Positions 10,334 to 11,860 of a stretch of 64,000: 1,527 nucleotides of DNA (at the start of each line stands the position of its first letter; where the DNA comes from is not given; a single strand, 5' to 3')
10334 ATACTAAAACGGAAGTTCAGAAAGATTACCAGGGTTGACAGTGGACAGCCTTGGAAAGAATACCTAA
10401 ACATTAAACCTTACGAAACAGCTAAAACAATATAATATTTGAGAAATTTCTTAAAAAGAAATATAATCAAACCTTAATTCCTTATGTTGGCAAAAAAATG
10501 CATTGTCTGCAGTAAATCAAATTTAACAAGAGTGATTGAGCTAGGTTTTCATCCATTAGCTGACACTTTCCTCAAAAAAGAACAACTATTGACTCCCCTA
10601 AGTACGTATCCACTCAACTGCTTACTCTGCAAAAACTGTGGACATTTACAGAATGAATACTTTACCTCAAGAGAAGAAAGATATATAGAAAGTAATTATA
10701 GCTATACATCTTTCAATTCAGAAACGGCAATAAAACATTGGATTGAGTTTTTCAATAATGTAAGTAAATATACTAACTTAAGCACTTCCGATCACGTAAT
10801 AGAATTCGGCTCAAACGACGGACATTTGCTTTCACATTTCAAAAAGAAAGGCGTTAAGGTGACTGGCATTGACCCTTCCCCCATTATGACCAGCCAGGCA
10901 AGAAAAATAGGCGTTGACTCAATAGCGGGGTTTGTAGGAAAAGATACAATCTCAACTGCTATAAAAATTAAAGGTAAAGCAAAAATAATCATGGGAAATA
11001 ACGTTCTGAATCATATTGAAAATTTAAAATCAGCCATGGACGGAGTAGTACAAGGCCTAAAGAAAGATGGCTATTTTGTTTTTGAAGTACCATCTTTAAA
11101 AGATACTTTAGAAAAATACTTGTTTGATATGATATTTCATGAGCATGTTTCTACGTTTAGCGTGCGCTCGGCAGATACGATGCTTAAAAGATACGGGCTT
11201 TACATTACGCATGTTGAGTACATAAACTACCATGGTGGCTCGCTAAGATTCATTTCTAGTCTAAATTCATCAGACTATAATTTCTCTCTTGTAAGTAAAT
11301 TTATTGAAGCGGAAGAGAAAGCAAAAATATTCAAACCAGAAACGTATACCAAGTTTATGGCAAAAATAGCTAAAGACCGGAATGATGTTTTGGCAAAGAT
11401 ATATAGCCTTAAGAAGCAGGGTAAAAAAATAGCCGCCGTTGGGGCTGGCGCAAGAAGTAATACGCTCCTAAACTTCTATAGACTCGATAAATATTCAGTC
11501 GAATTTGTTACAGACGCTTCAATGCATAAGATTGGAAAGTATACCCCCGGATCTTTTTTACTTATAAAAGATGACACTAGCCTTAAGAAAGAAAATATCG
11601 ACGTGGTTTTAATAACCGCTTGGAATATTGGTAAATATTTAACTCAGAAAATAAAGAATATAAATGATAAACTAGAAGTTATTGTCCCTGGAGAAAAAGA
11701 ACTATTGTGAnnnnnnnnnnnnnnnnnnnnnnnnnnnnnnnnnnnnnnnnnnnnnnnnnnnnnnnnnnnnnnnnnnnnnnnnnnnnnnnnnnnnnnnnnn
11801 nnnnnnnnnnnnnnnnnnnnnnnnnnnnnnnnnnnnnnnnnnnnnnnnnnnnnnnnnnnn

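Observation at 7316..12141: Nucleotide-sugar cassette I: Gmd + RmlD-like reductase + SDR + TylC3-like C-methyltransferase + FdtA-like cupins, pointing to a GDP-linked branched-chain (C-methylated) deoxyhexose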

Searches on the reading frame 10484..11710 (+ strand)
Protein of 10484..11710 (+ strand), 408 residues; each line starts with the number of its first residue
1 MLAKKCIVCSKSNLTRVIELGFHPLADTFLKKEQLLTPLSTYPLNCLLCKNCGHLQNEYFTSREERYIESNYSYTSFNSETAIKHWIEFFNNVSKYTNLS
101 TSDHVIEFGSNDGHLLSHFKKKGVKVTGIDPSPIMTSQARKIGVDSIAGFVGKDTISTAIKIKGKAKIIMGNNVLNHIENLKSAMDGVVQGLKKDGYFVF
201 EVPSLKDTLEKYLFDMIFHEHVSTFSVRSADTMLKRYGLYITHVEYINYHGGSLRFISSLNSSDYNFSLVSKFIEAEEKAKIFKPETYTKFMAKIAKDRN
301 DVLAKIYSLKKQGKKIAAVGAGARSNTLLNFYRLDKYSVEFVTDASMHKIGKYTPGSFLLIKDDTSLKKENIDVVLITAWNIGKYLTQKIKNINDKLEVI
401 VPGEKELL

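Call 3: search_protein_families(library=pfam, proteins=[window:10484-11710:+], max_evalue=0.001)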
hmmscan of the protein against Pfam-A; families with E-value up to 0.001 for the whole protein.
window:10484-11710:+ (408 aa): 7 families
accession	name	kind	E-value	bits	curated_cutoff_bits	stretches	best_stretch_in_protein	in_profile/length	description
PF08484.17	Methyltransf_14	-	3.2e-33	115.2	23.5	1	249-396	2-151/160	C-methyltransferase C-terminal domain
PF13489.12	Methyltransf_23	-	2.8e-20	73.1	27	1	92-243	15-163/164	Methyltransferase domain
PF08421.16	Methyltransf_13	-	1.3e-15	57.7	31.3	1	6-67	1-62/62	Putative zinc binding domain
PF08242.18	Methyltransf_12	-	1.9e-09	38.5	30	1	106-198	1-98/98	Methyltransferase domain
PF08241.18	Methyltransf_11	-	8.1e-08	33.2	21.2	1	107-200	2-95/95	Methyltransferase domain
PF13847.12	Methyltransf_31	-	1e-05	25.7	27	1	102-209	4-118/145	Methyltransferase domain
PF13649.12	Methyltransf_25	-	1.2e-05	26.3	27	1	105-196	1-97/97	Methyltransferase domain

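Call 4: search_protein_families(library=ncbifam, proteins=[window:10484-11710:+], max_evalue=0.001)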
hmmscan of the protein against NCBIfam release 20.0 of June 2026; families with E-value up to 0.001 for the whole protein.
window:10484-11710:+ (408 aa): 5 families
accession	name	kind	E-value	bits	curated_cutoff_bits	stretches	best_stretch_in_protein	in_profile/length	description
NF002463.0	PRK01683.1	equivalog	4.8e-05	23.1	297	0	104-204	34-132/258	trans-aconitate 2-methyltransferase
TIGR01983.1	UbiG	equivalog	4.8e-05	22.8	102.95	1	98-224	46-173/228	bifunctional 2-polyprenyl-6-hydroxyphenol methylase/3-demethylubiquinol 3-O-methyltransferase UbiG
NF010703.0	PRK14103.1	equivalog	5.8e-05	22.6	320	0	90-210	19-134/256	trans-aconitate 2-methyltransferase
NF043040.1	corrin_prot_MT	hypoth_equivalog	0.00013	21.4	180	1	101-141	41-81/216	corrinoid protein-associated methyltransferase CpaM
TIGR02072.1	BioC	equivalog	0.00019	21.3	184.95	1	100-204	33-136/244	malonyl-ACP O-methyltransferase BioC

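Call 7: find_encoding_contigs(protein=window:10484-11710:+, flank=10000, max_places=6)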
Protein window:10484-11710:+ (408 aa): 15 contigs read that carry it; 5 places shown.
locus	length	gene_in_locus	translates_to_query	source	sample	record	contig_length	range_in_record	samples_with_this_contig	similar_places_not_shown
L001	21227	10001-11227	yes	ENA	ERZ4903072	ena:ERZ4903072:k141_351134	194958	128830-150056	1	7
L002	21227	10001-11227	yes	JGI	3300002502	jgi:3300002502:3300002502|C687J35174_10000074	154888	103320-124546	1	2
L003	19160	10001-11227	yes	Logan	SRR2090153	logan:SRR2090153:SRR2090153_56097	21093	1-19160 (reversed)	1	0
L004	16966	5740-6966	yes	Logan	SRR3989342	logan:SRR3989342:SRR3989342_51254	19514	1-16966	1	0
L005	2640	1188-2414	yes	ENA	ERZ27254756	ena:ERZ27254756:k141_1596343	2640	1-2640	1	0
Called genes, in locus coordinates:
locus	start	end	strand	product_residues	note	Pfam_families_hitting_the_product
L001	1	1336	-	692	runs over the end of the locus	-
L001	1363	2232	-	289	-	-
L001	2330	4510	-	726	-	-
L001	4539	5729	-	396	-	PF00534:Glycos_transf_1, PF13692:Glyco_trans_1_4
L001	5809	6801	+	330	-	PF00535:Glycos_transf_2, PF10111:Glyco_tranf_2_2 (weak), PF13641:Glyco_tranf_2_3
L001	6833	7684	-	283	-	PF01370:Epimerase, PF04321:RmlD_sub_bind, PF02719:Polysacc_synt_2 (weak), PF01073:3Beta_HSD, PF16363:GDP_Man_Dehyd, PF07993:NAD_binding_4 (weak)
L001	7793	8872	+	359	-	PF01370:Epimerase, PF04321:RmlD_sub_bind (weak), PF16363:GDP_Man_Dehyd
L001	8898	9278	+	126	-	-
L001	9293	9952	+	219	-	PF00106:adh_short, PF01370:Epimerase, PF02719:Polysacc_synt_2 (weak), PF04321:RmlD_sub_bind, PF08659:KR, PF13561:adh_short_C2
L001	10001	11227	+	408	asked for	PF08421:Methyltransf_13, PF13489:Methyltransf_23, PF13847:Methyltransf_31 (weak), PF08241:Methyltransf_11 (weak), PF08242:Methyltransf_12, PF13649:Methyltransf_25 (faint), PF08484:Methyltransf_14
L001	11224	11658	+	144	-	PF14667:Polysacc_synt_C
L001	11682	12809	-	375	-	PF00534:Glycos_transf_1 (weak), PF13692:Glyco_trans_1_4 (weak), PF26337:Gtf3_C (weak)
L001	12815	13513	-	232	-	PF01209:Ubie_methyltran (faint), PF13489:Methyltransf_23, PF02353:CMAS, PF08003:Methyltransf_9 (weak), PF13847:Methyltransf_31, PF08241:Methyltransf_11, PF08242:Methyltransf_12, PF13649:Methyltransf_25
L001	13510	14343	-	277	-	PF00535:Glycos_transf_2, PF10111:Glyco_tranf_2_2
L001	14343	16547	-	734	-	-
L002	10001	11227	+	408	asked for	PF08421:Methyltransf_13, PF13489:Methyltransf_23, PF13847:Methyltransf_31 (weak), PF08241:Methyltransf_11 (weak), PF08242:Methyltransf_12, PF13649:Methyltransf_25 (faint), PF08484:Methyltransf_14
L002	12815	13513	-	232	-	PF01209:Ubie_methyltran (faint), PF13489:Methyltransf_23, PF02353:CMAS, PF08003:Methyltransf_9 (weak), PF13847:Methyltransf_31, PF08241:Methyltransf_11, PF08242:Methyltransf_12, PF13649:Methyltransf_25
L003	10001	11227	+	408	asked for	PF08421:Methyltransf_13, PF13489:Methyltransf_23, PF13847:Methyltransf_31 (weak), PF08241:Methyltransf_11 (weak), PF08242:Methyltransf_12, PF13649:Methyltransf_25 (faint), PF08484:Methyltransf_14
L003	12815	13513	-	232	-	PF01209:Ubie_methyltran (faint), PF13489:Methyltransf_23, PF02353:CMAS, PF08003:Methyltransf_9 (weak), PF13847:Methyltransf_31, PF08241:Methyltransf_11, PF08242:Methyltransf_12, PF13649:Methyltransf_25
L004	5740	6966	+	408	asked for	PF08421:Methyltransf_13, PF13489:Methyltransf_23, PF13847:Methyltransf_31 (weak), PF08241:Methyltransf_11 (weak), PF08242:Methyltransf_12, PF13649:Methyltransf_25 (faint), PF08484:Methyltransf_14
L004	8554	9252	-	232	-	PF01209:Ubie_methyltran (faint), PF13489:Methyltransf_23, PF02353:CMAS, PF08003:Methyltransf_9 (weak), PF13847:Methyltransf_31, PF08241:Methyltransf_11, PF08242:Methyltransf_12, PF13649:Methyltransf_25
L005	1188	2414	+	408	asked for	PF08421:Methyltransf_13, PF13489:Methyltransf_23, PF13847:Methyltransf_31 (weak), PF08241:Methyltransf_11 (weak), PF08242:Methyltransf_12, PF13649:Methyltransf_25 (faint), PF08484:Methyltransf_14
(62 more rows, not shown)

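Call 8: find_homologous_proteins(query=window:10484-11710:+)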
Query window:10484-11710:+ (408 aa): 7282 proteins with E <= 0.001 among 8000 candidates; the best 120 are listed.
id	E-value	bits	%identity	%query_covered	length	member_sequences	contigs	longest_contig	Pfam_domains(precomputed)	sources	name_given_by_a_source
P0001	2.5e-267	904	100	100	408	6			PF13847.13,PF13489.13,PF08421.17,PF13649.13,PF08484.18,PF08241.19,PF08242.19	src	-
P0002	1.1e-216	737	79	100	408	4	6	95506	PF13847.13,PF13489.13,PF08421.17,PF13649.13,PF08484.18,PF08241.19,PF08242.19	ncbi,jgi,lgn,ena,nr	ncbi:MAG TPA: class I SAM-dependent methyltransferase [Patescibacteria group bacterium]|nr:class I S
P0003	2.8e-215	733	78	100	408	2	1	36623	PF13847.13,PF13489.13,PF08421.17,PF13649.13,PF08484.18,PF08241.19,PF08242.19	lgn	-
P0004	3.4e-215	732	79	100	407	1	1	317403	PF13847.13,PF13489.13,PF08421.17,PF13649.13,PF08484.18,PF08241.19,PF08242.19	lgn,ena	-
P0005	3.4e-214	729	78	100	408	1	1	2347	PF13847.13,PF13489.13,PF08421.17,PF13649.13,PF08484.18,PF08241.19,PF08242.19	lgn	-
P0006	1.7e-211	720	77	100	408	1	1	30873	PF13847.13,PF13489.13,PF08421.17,PF13649.13,PF08484.18,PF08241.19,PF08242.19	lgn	-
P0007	1.6e-188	645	71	100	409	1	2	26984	PF13847.13,PF13489.13,PF08421.17,PF13649.13,PF08484.18,PF08241.19,PF08242.19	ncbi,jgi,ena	-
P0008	2.0e-187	641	70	100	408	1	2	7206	PF13489.13,PF08421.17,PF08484.18,PF08241.19,PF08242.19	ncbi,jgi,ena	-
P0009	1.1e-186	638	71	99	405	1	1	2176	PF13847.13,PF13489.13,PF08421.17,PF13649.13,PF08484.18,PF08241.19,PF08242.19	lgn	-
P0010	1.2e-186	638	71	100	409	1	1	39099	PF13847.13,PF13489.13,PF08421.17,PF13649.13,PF08484.18,PF08241.19,PF08242.19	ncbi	-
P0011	1.9e-186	638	71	100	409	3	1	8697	PF13847.13,PF13489.13,PF08421.17,PF13649.13,PF08484.18,PF08241.19,PF08242.19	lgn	-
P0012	5.9e-186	636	71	99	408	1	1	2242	PF13489.13,PF08421.17,PF08484.18,PF08241.19,PF08242.19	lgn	-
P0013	6.0e-186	636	71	100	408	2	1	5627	PF13489.13,PF08421.17,PF08484.18,PF08241.19,PF08242.19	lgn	-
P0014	7.8e-186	636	71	100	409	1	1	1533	PF13847.13,PF13489.13,PF08421.17,PF13649.13,PF08484.18,PF08241.19,PF08242.19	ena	-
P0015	9.2e-186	635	72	99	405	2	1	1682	PF13847.13,PF13489.13,PF08421.17,PF13649.13,PF08484.18,PF08241.19,PF08242.19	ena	-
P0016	1.7e-185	635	70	100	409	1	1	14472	PF13847.13,PF13489.13,PF08421.17,PF13649.13,PF08484.18,PF08241.19,PF08242.19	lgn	-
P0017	3.2e-185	634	71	99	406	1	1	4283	PF13847.13,PF13489.13,PF08421.17,PF13649.13,PF08484.18,PF08241.19,PF08242.19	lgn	-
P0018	8.5e-185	632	70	100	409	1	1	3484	PF13489.13,PF08421.17,PF13649.13,PF08484.18,PF08241.19,PF08242.19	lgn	-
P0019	1.3e-184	632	71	99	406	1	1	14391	PF13847.13,PF13489.13,PF08421.17,PF13649.13,PF08484.18,PF08241.19,PF08242.19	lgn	-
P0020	4.2e-184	630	70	99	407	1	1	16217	PF13489.13,PF08421.17,PF08484.18,PF08241.19,PF08242.19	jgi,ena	-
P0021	4.6e-184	630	70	100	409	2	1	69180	PF13847.13,PF13489.13,PF08421.17,PF13649.13,PF08484.18,PF08241.19,PF08242.19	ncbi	-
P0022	4.7e-184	630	70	100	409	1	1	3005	PF13489.13,PF08421.17,PF08484.18,PF08241.19,PF08242.19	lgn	-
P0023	6.2e-184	629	70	100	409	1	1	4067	PF13489.13,PF08421.17,PF08484.18,PF08241.19,PF08242.19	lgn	-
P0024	9.6e-184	629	70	99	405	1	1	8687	PF13847.13,PF13489.13,PF08421.17,PF13649.13,PF08484.18,PF08241.19,PF08242.19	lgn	-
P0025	1.3e-183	628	69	99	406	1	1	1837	PF13847.13,PF13489.13,PF08421.17,PF13649.13,PF08484.18,PF08241.19,PF08242.19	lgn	-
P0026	5.4e-183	626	71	99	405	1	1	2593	PF13847.13,PF13489.13,PF08421.17,PF13649.13,PF08484.18,PF08241.19,PF08242.19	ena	-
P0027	5.5e-183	626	69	100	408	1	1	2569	PF13489.13,PF08421.17,PF08484.18,PF08241.19,PF08242.19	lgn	-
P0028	5.8e-183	626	71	100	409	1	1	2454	PF13847.13,PF13489.13,PF08421.17,PF13649.13,PF08484.18,PF08241.19,PF08242.19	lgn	-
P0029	1.3e-182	625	70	100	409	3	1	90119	PF13847.13,PF13489.13,PF08421.17,PF13649.13,PF08484.18,PF08241.19,PF08242.19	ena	-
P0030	2.2e-182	624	70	99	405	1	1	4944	PF13847.13,PF13489.13,PF08421.17,PF13649.13,PF08484.18,PF08241.19,PF08242.19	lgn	-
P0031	2.7e-182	624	69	99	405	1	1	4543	PF13847.13,PF13489.13,PF08421.17,PF13649.13,PF08484.18,PF08241.19,PF08242.19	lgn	-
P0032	4.4e-182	623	69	100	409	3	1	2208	PF13489.13,PF08421.17,PF08484.18,PF08241.19,PF08242.19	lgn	-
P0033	8.9e-182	622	70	100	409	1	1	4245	PF13489.13,PF08421.17,PF08484.18,PF08241.19,PF08242.19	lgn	-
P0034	6.1e-181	620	69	99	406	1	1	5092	PF13847.13,PF13489.13,PF08421.17,PF13649.13,PF08484.18,PF08241.19,PF08242.19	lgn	-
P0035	1.3e-180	618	69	99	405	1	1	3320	PF13847.13,PF13489.13,PF08421.17,PF13649.13,PF08484.18,PF08241.19,PF08242.19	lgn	-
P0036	2.0e-180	618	69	100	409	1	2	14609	PF13847.13,PF13489.13,PF08421.17,PF13649.13,PF08484.18,PF08241.19,PF08242.19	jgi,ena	-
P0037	3.1e-180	617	68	100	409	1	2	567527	PF13847.13,PF13489.13,PF08421.17,PF13649.13,PF08484.18,PF08241.19,PF08242.19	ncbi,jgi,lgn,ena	-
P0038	7.8e-180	616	69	99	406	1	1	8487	PF13847.13,PF13489.13,PF08421.17,PF13649.13,PF08484.18,PF08241.19,PF08242.19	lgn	-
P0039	8.0e-178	609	68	100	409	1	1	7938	PF13489.13,PF08421.17,PF08484.18,PF08241.19,PF08242.19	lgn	-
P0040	9.9e-178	609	67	100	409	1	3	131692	PF13489.13,PF08421.17,PF13649.13,PF08484.18,PF08241.19,PF08242.19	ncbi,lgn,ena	-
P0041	3.9e-177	607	68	99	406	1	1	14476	PF13847.13,PF13489.13,PF08421.17,PF13649.13,PF08484.18,PF08241.19,PF08242.19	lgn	-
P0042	5.3e-177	607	67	100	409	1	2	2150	PF13847.13,PF13489.13,PF08421.17,PF13649.13,PF08484.18,PF08241.19,PF08242.19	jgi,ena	-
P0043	5.3e-177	607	68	100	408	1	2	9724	PF13847.13,PF13489.13,PF08421.17,PF13649.13,PF08484.18,PF08241.19,PF08242.19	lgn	-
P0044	2.1e-176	605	67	99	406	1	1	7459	PF13847.13,PF13489.13,PF08421.17,PF13649.13,PF08484.18,PF08241.19,PF08242.19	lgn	-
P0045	2.3e-176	605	67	99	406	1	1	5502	PF13489.13,PF08421.17,PF08484.18,PF08241.19,PF08242.19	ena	-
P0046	2.9e-176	604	67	100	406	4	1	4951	PF13847.13,PF13489.13,PF08421.17,PF08484.18,PF08241.19,PF08242.19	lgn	-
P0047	2.5e-175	601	67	100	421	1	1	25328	PF13847.13,PF13489.13,PF08421.17,PF08484.18,PF08241.19,PF08242.19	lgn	-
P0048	3.4e-174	597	68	99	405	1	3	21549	PF13489.13,PF08421.17,PF08484.18,PF08241.19,PF08242.19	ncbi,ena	-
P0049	3.6e-174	597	66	99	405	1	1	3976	PF13847.13,PF13489.13,PF08421.17,PF13649.13,PF08484.18,PF08241.19,PF08242.19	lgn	-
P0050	4.8e-174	597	67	100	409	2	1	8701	PF13847.13,PF13489.13,PF08421.17,PF13649.13,PF08484.18,PF08241.19,PF08242.19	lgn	-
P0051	6.8e-174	596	66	99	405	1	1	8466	PF13847.13,PF13489.13,PF08421.17,PF13649.13,PF08484.18,PF08241.19,PF08242.19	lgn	-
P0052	2.3e-173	595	67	99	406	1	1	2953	PF13847.13,PF13489.13,PF08421.17,PF13649.13,PF08484.18,PF08241.19,PF08242.19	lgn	-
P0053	3.5e-172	591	66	99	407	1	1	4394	PF13847.13,PF13489.13,PF08421.17,PF13649.13,PF08484.18,PF08241.19,PF08242.19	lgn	-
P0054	3.6e-172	591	67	99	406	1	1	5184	PF13847.13,PF13489.13,PF08421.17,PF13649.13,PF08484.18,PF08241.19,PF08242.19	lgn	-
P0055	2.0e-170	585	65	99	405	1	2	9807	PF13489.13,PF08421.17,PF08484.18,PF08241.19,PF08242.19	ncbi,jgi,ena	-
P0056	2.0e-170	585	67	99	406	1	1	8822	PF13847.13,PF13489.13,PF08421.17,PF13649.13,PF08484.18,PF08241.19,PF08242.19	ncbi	-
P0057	5.1e-169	580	66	99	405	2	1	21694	PF13847.13,PF13489.13,PF08421.17,PF13649.13,PF08484.18,PF08241.19,PF08242.19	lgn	-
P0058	6.7e-169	580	65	99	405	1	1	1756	PF13847.13,PF13489.13,PF08421.17,PF13649.13,PF08484.18,PF08241.19,PF08242.19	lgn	-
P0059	4.8e-168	577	65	99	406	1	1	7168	PF13847.13,PF13489.13,PF08421.17,PF13649.13,PF08484.18,PF08241.19,PF08242.19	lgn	-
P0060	9.7e-168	576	64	99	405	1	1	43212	PF13847.13,PF13489.13,PF08421.17,PF13649.13,PF08484.18,PF08241.19,PF08242.19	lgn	-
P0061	2.8e-166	571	63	99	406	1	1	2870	PF13489.13,PF08421.17,PF08484.18,PF08241.19,PF08242.19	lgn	-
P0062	4.2e-166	571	64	99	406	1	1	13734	PF13489.13,PF08421.17,PF08484.18,PF08241.19,PF08242.19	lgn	-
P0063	4.5e-166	571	64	99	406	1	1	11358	PF13847.13,PF13489.13,PF08421.17,PF13649.13,PF08484.18,PF08241.19,PF08242.19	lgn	-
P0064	5.4e-166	570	65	99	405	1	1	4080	PF13847.13,PF13489.13,PF08421.17,PF13649.13,PF08484.18,PF08241.19,PF08242.19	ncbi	-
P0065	1.5e-165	569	63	99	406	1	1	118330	PF13489.13,PF08421.17,PF13649.13,PF08484.18,PF08241.19,PF08242.19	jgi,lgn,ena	-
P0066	1.4e-164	566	64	99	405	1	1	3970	PF13847.13,PF13489.13,PF08421.17,PF13649.13,PF08484.18,PF08241.19,PF08242.19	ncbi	-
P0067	1.5e-164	566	64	99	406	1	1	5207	PF13489.13,PF08421.17,PF08484.18,PF08241.19,PF08242.19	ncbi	-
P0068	5.6e-164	564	64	99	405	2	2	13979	PF13847.13,PF13489.13,PF08421.17,PF13649.13,PF08484.18,PF08241.19,PF08242.19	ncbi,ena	-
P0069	1.4e-163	562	64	99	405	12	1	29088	PF13847.13,PF13489.13,PF08421.17,PF13649.13,PF08484.18,PF08241.19,PF08242.19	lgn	-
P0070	3.3e-163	561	61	99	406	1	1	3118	PF13489.13,PF08421.17,PF08484.18,PF08241.19,PF08242.19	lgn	-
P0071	4.5e-163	561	60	99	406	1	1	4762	PF13489.13,PF08421.17,PF08484.18,PF08242.19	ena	-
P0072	5.9e-163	560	61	99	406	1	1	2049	PF13489.13,PF08421.17,PF08484.18,PF08241.19,PF08242.19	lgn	-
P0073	1.3e-162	559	63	99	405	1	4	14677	PF13847.13,PF13489.13,PF08421.17,PF08484.18,PF08241.19,PF08242.19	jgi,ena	-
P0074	4.5e-162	557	62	99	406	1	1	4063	PF13489.13,PF08421.17,PF08484.18,PF08241.19,PF08242.19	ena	-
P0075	1.9e-161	555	61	99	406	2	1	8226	PF13489.13,PF08421.17,PF08484.18,PF08242.19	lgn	-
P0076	2.4e-159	548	62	99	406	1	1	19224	PF13489.13,PF08421.17,PF08484.18,PF08241.19,PF08242.19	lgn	-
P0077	2.5e-158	545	63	99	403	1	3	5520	PF13489.13,PF08421.17,PF13649.13,PF08484.18,PF08241.19,PF08242.19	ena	-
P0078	3.7e-158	545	63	95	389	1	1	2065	PF13489.13,PF08421.17,PF08484.18,PF08241.19,PF08242.19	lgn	-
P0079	1.3e-154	533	58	99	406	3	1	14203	PF13489.13,PF08421.17,PF13649.13,PF08484.18,PF08241.19,PF08242.19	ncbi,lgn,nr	ncbi:MAG: class I SAM-dependent methyltransferase [Candidatus Nealsonbacteria bacterium]|nr:class I 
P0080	4.7e-154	531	61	99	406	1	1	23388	PF13847.13,PF13489.13,PF08421.17,PF08484.18,PF08241.19,PF08242.19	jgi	jgi:SAM-dependent methyltransferase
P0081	1.4e-152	526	59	99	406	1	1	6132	PF13847.13,PF13489.13,PF08421.17,PF13649.13,PF08484.18,PF08241.19,PF08242.19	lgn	-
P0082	6.1e-151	521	59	99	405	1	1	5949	PF13489.13,PF08421.17,PF08484.18,PF08242.19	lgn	-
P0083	8.1e-151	520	58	99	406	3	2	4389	PF13489.13,PF08421.17,PF08484.18,PF08241.19,PF08242.19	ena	-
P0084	8.2e-151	520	59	99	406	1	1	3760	PF13489.13,PF08421.17,PF08484.18,PF08241.19,PF08242.19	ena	-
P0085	1.0e-150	520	55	99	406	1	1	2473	PF13847.13,PF13489.13,PF08421.17,PF13649.13,PF08484.18,PF08241.19,PF08242.19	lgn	-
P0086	3.9e-150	518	57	99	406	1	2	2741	PF13847.13,PF13489.13,PF08421.17,PF13649.13,PF08484.18,PF08241.19,PF08242.19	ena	-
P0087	4.6e-150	518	57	100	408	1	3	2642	PF13489.13,PF08421.17,PF08484.18,PF08242.19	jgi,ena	-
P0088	2.0e-148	513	59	99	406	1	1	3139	PF13489.13,PF08421.17,PF08484.18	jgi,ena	-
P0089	4.4e-148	511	58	99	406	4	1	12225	PF13489.13,PF08421.17,PF08484.18,PF08242.19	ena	-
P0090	1.3e-147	510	57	99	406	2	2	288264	PF13847.13,PF13489.13,PF08421.17,PF08484.18,PF08241.19,PF08242.19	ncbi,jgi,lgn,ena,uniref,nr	ncbi:MAG: hypothetical protein COV29_02040 [Candidatus Yanofskybacteria bacterium CG10_big_fil_rev_8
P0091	2.0e-147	509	57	99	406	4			PF13489.13,PF08421.17,PF08484.18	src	-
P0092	3.3e-147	509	56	99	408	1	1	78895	PF13489.13,PF08421.17,PF08484.18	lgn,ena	-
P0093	3.4e-147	508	56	99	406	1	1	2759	PF13489.13,PF08421.17,PF13649.13,PF08484.18,PF08241.19,PF08242.19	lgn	-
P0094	1.8e-146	506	58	99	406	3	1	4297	PF13489.13,PF08421.17,PF08484.18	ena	-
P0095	1.7e-145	503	56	99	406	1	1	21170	PF13847.13,PF13489.13,PF08421.17,PF08484.18,PF08241.19,PF08242.19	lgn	-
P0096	1.2e-144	500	55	99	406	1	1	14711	PF13489.13,PF08421.17,PF13649.13,PF08484.18,PF08241.19,PF08242.19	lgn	-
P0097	1.9e-144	499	56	99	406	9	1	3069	PF13489.13,PF08421.17,PF13649.13,PF08484.18,PF08241.19,PF08242.19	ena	-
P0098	3.6e-144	499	64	86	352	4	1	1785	PF13489.13,PF08421.17,PF13649.13,PF08484.18,PF08241.19,PF08242.19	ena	-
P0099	5.1e-144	498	55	99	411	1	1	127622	PF13847.13,PF13489.13,PF08421.17,PF08484.18,PF08241.19,PF08242.19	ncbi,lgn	-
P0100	1.3e-143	497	58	99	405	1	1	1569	PF13489.13,PF08421.17,PF08484.18,PF08242.19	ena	-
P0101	2.0e-142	493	58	99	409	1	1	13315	PF13489.13,PF08421.17,PF08484.18,PF08242.19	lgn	-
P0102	1.2e-141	490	55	99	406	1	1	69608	PF13847.13,PF13489.13,PF08421.17,PF08484.18,PF08241.19,PF08242.19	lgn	-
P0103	4.1e-138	479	53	100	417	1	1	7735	PF13847.13,PF13489.13,PF08421.17,PF13649.13,PF08484.18,PF08241.19,PF08242.19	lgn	-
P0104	1.3e-137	477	54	99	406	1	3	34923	PF13847.13,PF13489.13,PF08421.17,PF13649.13,PF08484.18,PF08241.19,PF08242.19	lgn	-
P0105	2.3e-137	476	53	99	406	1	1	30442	PF13847.13,PF13489.13,PF08421.17,PF13649.13,PF08484.18,PF08241.19,PF08242.19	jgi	-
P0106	5.9e-136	471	54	99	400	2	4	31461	PF13847.13,PF13489.13,PF08421.17,PF13649.13,PF08484.18,PF08241.19,PF08242.19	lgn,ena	-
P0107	3.7e-135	469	58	94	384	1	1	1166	PF13489.13,PF08421.17,PF08484.18,PF08242.19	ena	-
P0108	4.2e-135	469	55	99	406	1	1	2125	PF13847.13,PF13489.13,PF08421.17,PF13649.13,PF08484.18,PF08241.19,PF08242.19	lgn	-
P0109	2.3e-133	463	51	99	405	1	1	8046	PF13489.13,PF08421.17,PF08484.18,PF08242.19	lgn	-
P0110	2.9e-133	463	66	79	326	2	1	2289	PF13847.13,PF13489.13,PF08484.18,PF08241.19,PF08242.19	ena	-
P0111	9.1e-133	461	56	91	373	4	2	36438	PF13489.13,PF08421.17,PF08484.18,PF08241.19,PF08242.19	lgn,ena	-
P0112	1.6e-128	447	51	100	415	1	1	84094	PF13489.13,PF08421.17,PF08484.18,PF08241.19,PF08242.19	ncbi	-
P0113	7.0e-127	442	52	99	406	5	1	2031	PF13489.13,PF08421.17,PF08484.18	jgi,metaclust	metaclust:\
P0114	3.6e-124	433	51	99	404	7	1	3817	PF13489.13,PF08421.17,PF08484.18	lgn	-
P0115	2.9e-122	426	50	99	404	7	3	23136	PF13489.13,PF08421.17,PF08484.18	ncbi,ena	-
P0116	8.0e-122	425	70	69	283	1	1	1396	PF13489.13,PF08484.18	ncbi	-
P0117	1.7e-121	424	50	99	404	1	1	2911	PF13489.13,PF08421.17,PF08484.18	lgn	-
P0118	9.7e-120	418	48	99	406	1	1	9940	PF13489.13,PF08421.17,PF08484.18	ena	-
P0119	2.4e-119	417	49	99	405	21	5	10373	PF13489.13,PF08421.17,PF08484.18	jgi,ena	-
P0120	2.2e-116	407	48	99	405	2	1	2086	PF13489.13,PF08421.17,PF08484.18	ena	-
